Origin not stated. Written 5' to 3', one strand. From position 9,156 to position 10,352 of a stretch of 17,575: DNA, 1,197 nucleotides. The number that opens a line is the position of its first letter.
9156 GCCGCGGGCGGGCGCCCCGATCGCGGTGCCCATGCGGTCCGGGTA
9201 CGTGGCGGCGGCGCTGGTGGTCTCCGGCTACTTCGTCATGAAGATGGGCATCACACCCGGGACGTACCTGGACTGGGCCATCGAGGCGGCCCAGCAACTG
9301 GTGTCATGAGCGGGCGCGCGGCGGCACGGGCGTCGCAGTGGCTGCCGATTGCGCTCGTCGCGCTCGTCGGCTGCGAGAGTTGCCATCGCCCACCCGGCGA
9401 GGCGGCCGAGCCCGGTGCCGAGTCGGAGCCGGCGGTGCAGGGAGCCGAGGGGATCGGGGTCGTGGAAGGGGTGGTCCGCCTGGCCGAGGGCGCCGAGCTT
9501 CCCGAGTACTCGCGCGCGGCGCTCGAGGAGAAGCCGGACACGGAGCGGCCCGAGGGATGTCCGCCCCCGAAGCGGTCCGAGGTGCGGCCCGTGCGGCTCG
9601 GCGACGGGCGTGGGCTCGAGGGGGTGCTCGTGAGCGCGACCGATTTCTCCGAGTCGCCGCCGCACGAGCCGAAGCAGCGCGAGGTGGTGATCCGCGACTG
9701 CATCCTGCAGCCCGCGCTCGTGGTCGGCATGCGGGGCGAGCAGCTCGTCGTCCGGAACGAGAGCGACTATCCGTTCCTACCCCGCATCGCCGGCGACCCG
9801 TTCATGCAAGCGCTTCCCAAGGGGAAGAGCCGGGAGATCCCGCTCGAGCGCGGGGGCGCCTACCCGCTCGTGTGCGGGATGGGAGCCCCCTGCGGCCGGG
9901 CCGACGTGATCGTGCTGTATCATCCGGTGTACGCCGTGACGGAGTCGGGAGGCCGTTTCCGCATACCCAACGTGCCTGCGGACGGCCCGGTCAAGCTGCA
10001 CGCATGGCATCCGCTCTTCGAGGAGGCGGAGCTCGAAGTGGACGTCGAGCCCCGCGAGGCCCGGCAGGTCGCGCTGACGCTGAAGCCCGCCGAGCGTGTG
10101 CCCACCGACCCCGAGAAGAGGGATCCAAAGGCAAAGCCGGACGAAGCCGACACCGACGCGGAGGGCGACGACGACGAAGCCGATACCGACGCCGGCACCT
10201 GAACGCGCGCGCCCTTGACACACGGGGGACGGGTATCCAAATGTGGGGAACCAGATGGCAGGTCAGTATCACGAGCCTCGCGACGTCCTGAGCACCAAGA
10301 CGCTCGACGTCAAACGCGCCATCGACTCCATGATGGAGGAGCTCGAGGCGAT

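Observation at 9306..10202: A lipoprotein gene of unknown family is translationally coupled (ATGA) to nuoN and may encode a periplasmic accessory component of this complex I variant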

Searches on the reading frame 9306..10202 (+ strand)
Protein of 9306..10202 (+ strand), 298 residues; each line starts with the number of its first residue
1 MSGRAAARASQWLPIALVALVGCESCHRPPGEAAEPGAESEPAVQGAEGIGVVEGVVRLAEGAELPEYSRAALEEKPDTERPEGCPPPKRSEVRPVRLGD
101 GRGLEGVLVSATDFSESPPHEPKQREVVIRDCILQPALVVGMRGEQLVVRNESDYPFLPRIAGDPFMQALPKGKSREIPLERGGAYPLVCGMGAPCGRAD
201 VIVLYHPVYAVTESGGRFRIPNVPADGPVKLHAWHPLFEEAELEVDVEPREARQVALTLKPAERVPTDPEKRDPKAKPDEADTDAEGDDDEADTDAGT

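Call 8: search_protein_families(library=pfam, proteins=[window:9306-10202:+], max_evalue=0.01)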
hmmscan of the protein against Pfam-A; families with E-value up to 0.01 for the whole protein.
window:9306-10202:+ (298 aa): 1 family
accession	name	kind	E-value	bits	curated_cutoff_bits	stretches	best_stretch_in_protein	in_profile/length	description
PF13620.12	CarboxypepD_reg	-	4.5e-08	33.8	32.3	1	193-260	11-82/82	Carboxypeptidase regulatory-like domain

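Call 9: find_homologous_proteins(query=window:9306-10199:+)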
Query window:9306-10199:+ (298 aa): 75 proteins with E <= 0.001 among 8000 candidates.
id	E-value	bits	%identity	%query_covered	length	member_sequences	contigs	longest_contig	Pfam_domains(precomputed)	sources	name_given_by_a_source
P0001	2.0e-193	660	100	100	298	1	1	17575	PF13620.13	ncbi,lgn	ncbi:MAG: carboxypeptidase-like regulatory domain-containing protein [Myxococcota bacterium]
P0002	6.8e-100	353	63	89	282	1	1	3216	-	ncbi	ncbi:MAG: carboxypeptidase-like regulatory domain-containing protein [Myxococcota bacterium]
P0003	3.1e-97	344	59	96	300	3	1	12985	-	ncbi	ncbi:MAG: carboxypeptidase-like regulatory domain-containing protein [Myxococcota bacterium]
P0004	5.1e-76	274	53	85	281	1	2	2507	PF13620.13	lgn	-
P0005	3.2e-74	268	53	86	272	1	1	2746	PF13620.13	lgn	-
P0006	1.7e-73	266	50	87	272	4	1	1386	PF13620.13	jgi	jgi:hypothetical protein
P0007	1.0e-71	260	54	82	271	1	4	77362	PF13620.13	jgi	jgi:hypothetical protein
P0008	1.8e-69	253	50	87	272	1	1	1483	PF13620.13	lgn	-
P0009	2.8e-68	249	51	85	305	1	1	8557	-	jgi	jgi:hypothetical protein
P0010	7.8e-68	247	47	90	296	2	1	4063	-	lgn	-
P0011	6.5e-67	244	49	84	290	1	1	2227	PF13620.13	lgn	-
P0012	9.0e-67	244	47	96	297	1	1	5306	PF13620.13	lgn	-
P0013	3.4e-65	239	48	83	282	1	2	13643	-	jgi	jgi:hypothetical protein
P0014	4.3e-64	235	47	90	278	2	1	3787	PF13620.13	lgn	-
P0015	2.6e-62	229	50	75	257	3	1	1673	PF13620.13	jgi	jgi:hypothetical protein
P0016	4.1e-62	229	45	83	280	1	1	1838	PF13620.13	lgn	-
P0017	4.1e-61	225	44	98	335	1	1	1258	PF13620.13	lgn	-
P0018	1.3e-60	224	44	84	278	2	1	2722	PF13620.13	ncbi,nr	ncbi:MAG: hypothetical protein KC417_01410 [Myxococcales bacterium]|nr:hypothetical protein [Myxococ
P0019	1.7e-60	223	46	83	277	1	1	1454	PF13620.13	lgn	-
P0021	5.3e-60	222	46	87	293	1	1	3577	PF13620.13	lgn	-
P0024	5.2e-59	218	47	84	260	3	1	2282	PF13620.13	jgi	-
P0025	1.8e-58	217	47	74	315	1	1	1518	PF13620.13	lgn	-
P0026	3.8e-58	216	43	84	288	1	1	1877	PF13620.13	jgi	jgi:hypothetical protein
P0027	8.0e-58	214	44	85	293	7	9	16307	PF13620.13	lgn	-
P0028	3.6e-57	212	48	67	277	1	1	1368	PF13620.13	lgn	-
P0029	4.6e-57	212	48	70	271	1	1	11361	PF13620.13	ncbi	-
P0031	1.9e-56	210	48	71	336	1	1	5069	PF13620.13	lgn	-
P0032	2.4e-56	210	46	78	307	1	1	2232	PF13620.13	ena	-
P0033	2.5e-56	210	43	98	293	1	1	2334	PF13620.13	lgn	-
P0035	4.9e-55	205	46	70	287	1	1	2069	PF13620.13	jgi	-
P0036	6.0e-55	205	42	90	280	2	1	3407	PF13620.13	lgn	-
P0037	1.2e-54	204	42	86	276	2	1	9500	PF13620.13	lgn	-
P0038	1.3e-54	204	42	86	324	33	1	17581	PF13620.13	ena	-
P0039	2.1e-54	203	43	83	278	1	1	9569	PF13620.13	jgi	jgi:hypothetical protein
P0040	3.7e-54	202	41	84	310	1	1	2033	PF13620.13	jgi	-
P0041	4.0e-54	202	50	70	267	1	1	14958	PF13620.13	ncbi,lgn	-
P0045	2.4e-53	200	46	70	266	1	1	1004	PF13620.13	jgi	jgi:hypothetical protein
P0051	7.4e-52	195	43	81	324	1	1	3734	PF13620.13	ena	-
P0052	1.0e-51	194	45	78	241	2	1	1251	PF13620.13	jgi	jgi:hypothetical protein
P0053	1.2e-51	194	47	72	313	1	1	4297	PF13620.13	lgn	-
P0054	7.8e-51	192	46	70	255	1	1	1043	PF13620.13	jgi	jgi:hypothetical protein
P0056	2.0e-50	190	45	73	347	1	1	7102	PF13620.13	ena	-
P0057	5.0e-50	189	41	82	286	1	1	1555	PF13620.13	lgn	-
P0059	4.4e-49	186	39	84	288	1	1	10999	PF13620.13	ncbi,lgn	-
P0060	5.1e-49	186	42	75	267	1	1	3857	PF13620.13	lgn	-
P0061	1.0e-48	185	37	89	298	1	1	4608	PF13620.13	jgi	jgi:hypothetical protein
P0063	6.7e-48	182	45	71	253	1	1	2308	PF13620.13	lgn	-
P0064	1.5e-47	181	43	70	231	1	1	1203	PF13620.13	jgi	jgi:hypothetical protein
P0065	8.5e-47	178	41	81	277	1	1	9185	PF13620.13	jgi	jgi:hypothetical protein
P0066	2.6e-46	177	40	74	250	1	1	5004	PF13620.13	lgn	-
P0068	9.6e-43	165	42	71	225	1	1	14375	PF13620.13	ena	-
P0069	5.8e-42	162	41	82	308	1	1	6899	PF13620.13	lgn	-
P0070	3.0e-41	160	40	80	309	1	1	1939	PF13620.13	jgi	jgi:hypothetical protein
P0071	2.5e-39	154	41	71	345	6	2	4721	PF13620.13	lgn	-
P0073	1.1e-5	43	30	58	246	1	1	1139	PF14686.13,PF13620.13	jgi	jgi:hypothetical protein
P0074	4.0e-5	41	30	46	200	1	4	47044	PF13715.13,PF14686.13,PF13620.13,PF22904.4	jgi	jgi:plastocyanin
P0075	2.5e-4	39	35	26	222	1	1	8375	PF13715.13,PF00127.27,PF14686.13,PF13620.13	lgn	-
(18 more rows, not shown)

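Call 15: find_related_loci(query=A2, collection=genome_contigs, flank=10000)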
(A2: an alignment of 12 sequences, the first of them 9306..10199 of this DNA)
Query A2 (298 aa) in genome_contigs; peptide patterns used: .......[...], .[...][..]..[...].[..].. (x = any residue, [..] = any of these).
220 stretches matched a pattern; 24 encode a relative of the query (tblastn E <= 1e-3); 24 distinct loci.
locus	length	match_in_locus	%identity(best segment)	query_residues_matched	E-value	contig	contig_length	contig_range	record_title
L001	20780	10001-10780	45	17-274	1e-62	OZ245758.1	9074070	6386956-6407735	MAG: Polyangiales bacterium isolate 1b4c1a86-0460-4abd-8bdf-cdfbe91d77c6 genome assembly, chromosome: 1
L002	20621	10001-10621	51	52-261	1e-62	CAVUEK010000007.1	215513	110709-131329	MAG: uncultured delta proteobacterium isolate MFD04944.bin.3.210 genome assembly, contig: contig_34652, whole genome sho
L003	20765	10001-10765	47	19-263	2e-61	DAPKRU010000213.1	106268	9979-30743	MAG TPA_asm: Polyangiaceae bacterium LLY-WYZ-15_(1-7) isolate LLY-WYZ-15_3 k141_1307367, whole genome shotgun sequence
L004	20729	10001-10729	44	15-263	9e-65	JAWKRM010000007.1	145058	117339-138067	MAG: Polyangiales bacterium isolate ABC2.82 ABC2.82.fa-7, whole genome shotgun sequence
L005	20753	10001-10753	45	8-259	1e-59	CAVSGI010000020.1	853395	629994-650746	MAG: uncultured delta proteobacterium isolate MFD05684.bin.2.251 genome assembly, contig: contig_66580, whole genome sho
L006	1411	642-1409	43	6-257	4e-61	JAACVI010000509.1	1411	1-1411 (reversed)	MAG: Myxococcales bacterium isolate CG_2015-01_69_45 CG_2015-01_curated_scaffold_78549, whole genome shotgun sequence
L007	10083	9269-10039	45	9-260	8e-58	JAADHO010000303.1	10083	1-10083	MAG: Deltaproteobacteria bacterium isolate M_MetaBat.197 contig-127_11576, whole genome shotgun sequence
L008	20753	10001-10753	47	5-259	2e-56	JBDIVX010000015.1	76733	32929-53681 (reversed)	MAG: Polyangiales bacterium isolate Bin_29 NODE_208_length_76733_cov_6.727880, whole genome shotgun sequence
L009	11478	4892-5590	50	23-259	2e-56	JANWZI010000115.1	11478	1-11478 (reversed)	MAG: Myxococcota bacterium isolate SKYG91 NODE_115_length_11478_cov_4.228840, whole genome shotgun sequence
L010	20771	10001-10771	44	17-290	2e-55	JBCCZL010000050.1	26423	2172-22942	MAG: Myxococcota bacterium isolate P01_F01_bin.34 k141_1407477_length_26423_cov_15.6721, whole genome shotgun sequence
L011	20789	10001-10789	41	10-262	5e-54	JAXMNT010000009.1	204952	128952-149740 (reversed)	MAG: Deltaproteobacteria bacterium isolate EC_MBin.16 ECX_140CoAssmbCtg, whole genome shotgun sequence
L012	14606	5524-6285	49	22-263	7e-53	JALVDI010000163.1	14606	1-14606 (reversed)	MAG: Polyangiaceae bacterium isolate 134-614_metabat2_scaf2bin.026 134-614_scaffold_1858_c1, whole genome shotgun sequen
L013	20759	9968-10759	41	12-260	2e-52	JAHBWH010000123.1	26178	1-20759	MAG: Myxococcales bacterium isolate ACE_MYX12 MYX12_123, whole genome shotgun sequence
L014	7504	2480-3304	36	15-278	2e-47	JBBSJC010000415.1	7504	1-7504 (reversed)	MAG: Polyangiales bacterium isolate LS4_concoct.218 LS4_concoct.218_K_1883647_L_7504_cov_9.0000, whole genome shotgun se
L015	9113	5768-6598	38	12-273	8e-47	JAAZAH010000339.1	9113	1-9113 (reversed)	MAG: Sandaracinaceae bacterium isolate AS06rmzACSIP_409 523738_AS06, whole genome shotgun sequence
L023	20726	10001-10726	30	1-248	4e-12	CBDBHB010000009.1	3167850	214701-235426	MAG: Acidobacteriota bacterium isolate fd1ed483-0bf5-48ba-8a2f-93b9c7f7d2ca genome assembly, contig: contig_9, whole gen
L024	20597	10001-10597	32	49-251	4e-9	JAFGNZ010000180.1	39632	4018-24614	MAG: Myxococcaceae bacterium isolate Zod_Metabat.575 k87_5110314, whole genome shotgun sequence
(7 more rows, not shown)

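Call 18: search_protein_families(library=ncbifam, proteins=[window:9306-10199:+, P0074, P0075], max_evalue=1)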
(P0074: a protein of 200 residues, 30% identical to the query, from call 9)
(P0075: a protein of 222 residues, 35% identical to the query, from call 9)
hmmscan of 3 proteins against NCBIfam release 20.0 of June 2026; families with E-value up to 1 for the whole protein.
window:9306-10199:+ (298 aa): 0 families

P0074 (200 aa): 2 families
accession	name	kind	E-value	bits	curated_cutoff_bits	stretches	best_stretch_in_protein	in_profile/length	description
NF052345.1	S_layer_anammox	exception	0.0079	13.6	1400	1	143-192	1335-1385/1596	Kustd1514 family S-layer glycoprotein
TIGR03102.1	halo_cynanin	subfamily_domain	0.09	12.8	93.8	1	72-140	39-109/115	halocyanin domain-containing protein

P0075 (222 aa): 5 families
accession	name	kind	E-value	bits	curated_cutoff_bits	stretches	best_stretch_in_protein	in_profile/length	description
TIGR03102.1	halo_cynanin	subfamily_domain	8.1e-06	25.9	93.8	1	91-162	35-110/115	halocyanin domain-containing protein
TIGR02656.1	cyanin_plasto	equivalog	0.0012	19.3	87.85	1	93-160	12-90/99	plastocyanin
TIGR02657.1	amicyanin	equivalog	0.0061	16.9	110.2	1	100-166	13-82/83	amicyanin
TIGR02375.1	pseudoazurin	equivalog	0.039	13.7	109.85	1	93-168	10-88/116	pseudoazurin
NF052345.1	S_layer_anammox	exception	0.04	11.2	1400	1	161-221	1330-1391/1596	Kustd1514 family S-layer glycoprotein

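Call 24: predict_structure(alignment_id=A1)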
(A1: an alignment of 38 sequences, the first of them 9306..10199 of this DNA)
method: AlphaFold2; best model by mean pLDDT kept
length: 298 residues; sequences in the alignment: 38
mean_pLDDT: 85.5   pTM: 0.76
mean pLDDT of the five models: 85.5, 85.2, 85.0, 84.6, 83.8
residues with pLDDT >= 90: 193; 70-90: 32; 50-70: 62; < 50: 11
segments of 3 or more residues with pLDDT < 50: 1-3, 7-10
pLDDT, mean of each block of 10 residues (from residue 1): 47 51 56 58 68 98 96 87 91 96 98 95 98 97 98 96 91 97 96 91 98 98 96 98 97 98 79 69 61 62
secondary structure, 60 per line:
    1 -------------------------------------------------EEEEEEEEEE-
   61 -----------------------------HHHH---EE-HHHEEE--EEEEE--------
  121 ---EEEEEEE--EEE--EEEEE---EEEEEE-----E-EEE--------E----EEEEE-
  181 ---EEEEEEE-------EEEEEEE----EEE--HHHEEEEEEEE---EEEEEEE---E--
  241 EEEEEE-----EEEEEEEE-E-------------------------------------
elements in order: E50-59 H90-93 E103-105 E108-112 E124-130 E133-135 E138-142 E146-151 E159-161 E175-179 E184-190 E198-204 E209-211 E217-224 E228-234 E241-246 E252-259

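Call 31: search_protein_representatives(alignment_id=A1)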
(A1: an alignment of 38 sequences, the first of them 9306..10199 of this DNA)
Query: 38 sequences, 279 profile positions. Proteins with E-value up to 0.001 (for the whole library): 7723; up to 1e-10: 1487; up to 1e-30: 149. The best 150 are listed.
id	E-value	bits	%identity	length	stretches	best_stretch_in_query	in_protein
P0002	3.7e-108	377.4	-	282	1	13-276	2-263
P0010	3.4e-102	357.8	-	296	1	4-272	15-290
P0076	8.9e-99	346.6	-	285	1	5-270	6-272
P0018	9.0e-99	346.6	-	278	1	9-275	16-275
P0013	3.0e-97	341.6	-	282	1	10-276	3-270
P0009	3.2e-97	341.6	-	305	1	7-277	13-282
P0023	5.0e-96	337.6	-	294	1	8-274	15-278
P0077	1.2e-95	336.4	-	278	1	7-264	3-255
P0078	6.7e-95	333.9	-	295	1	9-276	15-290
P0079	7.7e-93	327.2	-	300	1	14-275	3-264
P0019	1.2e-92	326.6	-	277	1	9-273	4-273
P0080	1.7e-92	326.0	-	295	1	8-274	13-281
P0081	1.5e-91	323.0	-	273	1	10-270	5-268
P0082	1.7e-90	319.5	-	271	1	6-275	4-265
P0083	2.7e-90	318.8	-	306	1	10-274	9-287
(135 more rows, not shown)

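Call 33: search_protein_families(library=pfam, proteins=[window:9306-10199:+], max_evalue=10)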
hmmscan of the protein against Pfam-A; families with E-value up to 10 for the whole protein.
window:9306-10199:+ (298 aa): 2 families
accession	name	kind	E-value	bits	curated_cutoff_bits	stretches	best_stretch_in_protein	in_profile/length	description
PF13620.12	CarboxypepD_reg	-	4.5e-08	33.8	32.3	1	193-260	11-82/82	Carboxypeptidase regulatory-like domain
PF13715.12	CarbopepD_reg_2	-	0.066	13.7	32.2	1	198-262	16-79/88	CarboxypepD_reg-like domain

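Call 52: fold_search(model_id=the predicted structure, library=pdb)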
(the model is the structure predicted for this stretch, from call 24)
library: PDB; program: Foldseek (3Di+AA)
matches with E <= 10: 1210; with E <= 0.001: 82
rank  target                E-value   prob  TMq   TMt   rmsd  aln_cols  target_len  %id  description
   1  4hcg_A                7.6e-06  1.00  0.24  0.66   4.8        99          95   21  Uncharacterized Cupredoxin-like Domain Protein Cupredoxin_1 with Zinc bound from Bacillus anthracis (released 2012-10-17)
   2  4hcf_B                8.5e-06  1.00  0.24  0.65   8.5       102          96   22  Crystal Structure of Uncharacterized Cupredoxin-like Domain Protein Cupredoxin_1 with Copper Bound from Bacillus anthr (released 2012-10-17)
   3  4hcg_B                9.0e-06  1.00  0.24  0.70   2.9        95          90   21  Uncharacterized Cupredoxin-like Domain Protein Cupredoxin_1 with Zinc bound from Bacillus anthracis (released 2012-10-17)
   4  4hci_B                1.6e-05  1.00  0.24  0.68   3.6        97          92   21  Uncharacterized Cupredoxin-like Domain Protein Cupredoxin_1 from Bacillus anthracis (released 2012-10-17)
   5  7wgu_A                2.5e-05  1.00  0.24  0.21   3.6        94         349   19  Crystal structure of metal-binding protein EfeO from Escherichia coli (released 2022-12-14)
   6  6hbe_C                2.7e-05  1.00  0.25  0.18   3.9       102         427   17  Cu-containing nitrite reductase (NirK) from Thermus scotoductus SA-01 (released 2019-01-23)
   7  7wgu_B                3.0e-05  1.00  0.24  0.21   3.4        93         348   19  Crystal structure of metal-binding protein EfeO from Escherichia coli (released 2022-12-14)
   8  6hbe_A                3.2e-05  1.00  0.26  0.18   6.4       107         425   16  Cu-containing nitrite reductase (NirK) from Thermus scotoductus SA-01 (released 2019-01-23)
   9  1sf3                  3.2e-05  1.00  0.24  0.64  10.0       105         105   22  Structure of the reduced form of the P94A mutant of amicyanin (released 2004-07-27)
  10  4hci_A                4.0e-05  1.00  0.23  0.69   2.9        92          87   21  Uncharacterized Cupredoxin-like Domain Protein Cupredoxin_1 from Bacillus anthracis (released 2012-10-17)
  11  4hcf_A                4.5e-05  1.00  0.23  0.68   2.9        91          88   21  Crystal Structure of Uncharacterized Cupredoxin-like Domain Protein Cupredoxin_1 with Copper Bound from Bacillus anthr (released 2012-10-17)
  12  1byp                  4.5e-05  1.00  0.21  0.59   3.8       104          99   18  E43K,D44K DOUBLE MUTANT PLASTOCYANIN FROM SILENE (released 1999-10-19)
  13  1ic0_A                4.5e-05  1.00  0.20  0.50  11.1       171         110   12  RED COPPER PROTEIN NITROSOCYANIN FROM NITROSOMONAS EUROPAEA (released 2001-06-06)
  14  3ie9                  6.3e-05  1.00  0.25  0.68   9.4       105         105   20  Structure of oxidized M98L mutant of amicyanin (released 2009-10-06)
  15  3rym_A                6.3e-05  1.00  0.25  0.67   9.3       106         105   18  Structure of Oxidized M98K mutant of Amicyanin (released 2011-11-23)
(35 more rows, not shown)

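Call 54: search_solved_structures(query=A1, max_evalue=10, show_alignments=5)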
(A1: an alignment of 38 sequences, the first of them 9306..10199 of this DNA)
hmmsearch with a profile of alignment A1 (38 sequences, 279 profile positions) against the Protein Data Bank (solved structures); distinct sequences matched with E-value up to 10: 4.
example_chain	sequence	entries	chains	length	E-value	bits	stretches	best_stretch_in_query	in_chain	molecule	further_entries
9c7v_B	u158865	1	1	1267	0.0064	19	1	198-247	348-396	BOS complex subunit NOMO2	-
5g5d_B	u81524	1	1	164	0.31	13.5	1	201-224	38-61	CELLULOSOMAL-SCAFFOLDING PROTEIN A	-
2b59_B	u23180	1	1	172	0.32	13.4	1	201-224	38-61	Cellulosomal scaffolding protein A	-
3kcp_A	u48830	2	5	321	0.75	12.2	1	201-224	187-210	Cellulosomal-scaffolding protein A | Cellulosome anchoring protein cohesin region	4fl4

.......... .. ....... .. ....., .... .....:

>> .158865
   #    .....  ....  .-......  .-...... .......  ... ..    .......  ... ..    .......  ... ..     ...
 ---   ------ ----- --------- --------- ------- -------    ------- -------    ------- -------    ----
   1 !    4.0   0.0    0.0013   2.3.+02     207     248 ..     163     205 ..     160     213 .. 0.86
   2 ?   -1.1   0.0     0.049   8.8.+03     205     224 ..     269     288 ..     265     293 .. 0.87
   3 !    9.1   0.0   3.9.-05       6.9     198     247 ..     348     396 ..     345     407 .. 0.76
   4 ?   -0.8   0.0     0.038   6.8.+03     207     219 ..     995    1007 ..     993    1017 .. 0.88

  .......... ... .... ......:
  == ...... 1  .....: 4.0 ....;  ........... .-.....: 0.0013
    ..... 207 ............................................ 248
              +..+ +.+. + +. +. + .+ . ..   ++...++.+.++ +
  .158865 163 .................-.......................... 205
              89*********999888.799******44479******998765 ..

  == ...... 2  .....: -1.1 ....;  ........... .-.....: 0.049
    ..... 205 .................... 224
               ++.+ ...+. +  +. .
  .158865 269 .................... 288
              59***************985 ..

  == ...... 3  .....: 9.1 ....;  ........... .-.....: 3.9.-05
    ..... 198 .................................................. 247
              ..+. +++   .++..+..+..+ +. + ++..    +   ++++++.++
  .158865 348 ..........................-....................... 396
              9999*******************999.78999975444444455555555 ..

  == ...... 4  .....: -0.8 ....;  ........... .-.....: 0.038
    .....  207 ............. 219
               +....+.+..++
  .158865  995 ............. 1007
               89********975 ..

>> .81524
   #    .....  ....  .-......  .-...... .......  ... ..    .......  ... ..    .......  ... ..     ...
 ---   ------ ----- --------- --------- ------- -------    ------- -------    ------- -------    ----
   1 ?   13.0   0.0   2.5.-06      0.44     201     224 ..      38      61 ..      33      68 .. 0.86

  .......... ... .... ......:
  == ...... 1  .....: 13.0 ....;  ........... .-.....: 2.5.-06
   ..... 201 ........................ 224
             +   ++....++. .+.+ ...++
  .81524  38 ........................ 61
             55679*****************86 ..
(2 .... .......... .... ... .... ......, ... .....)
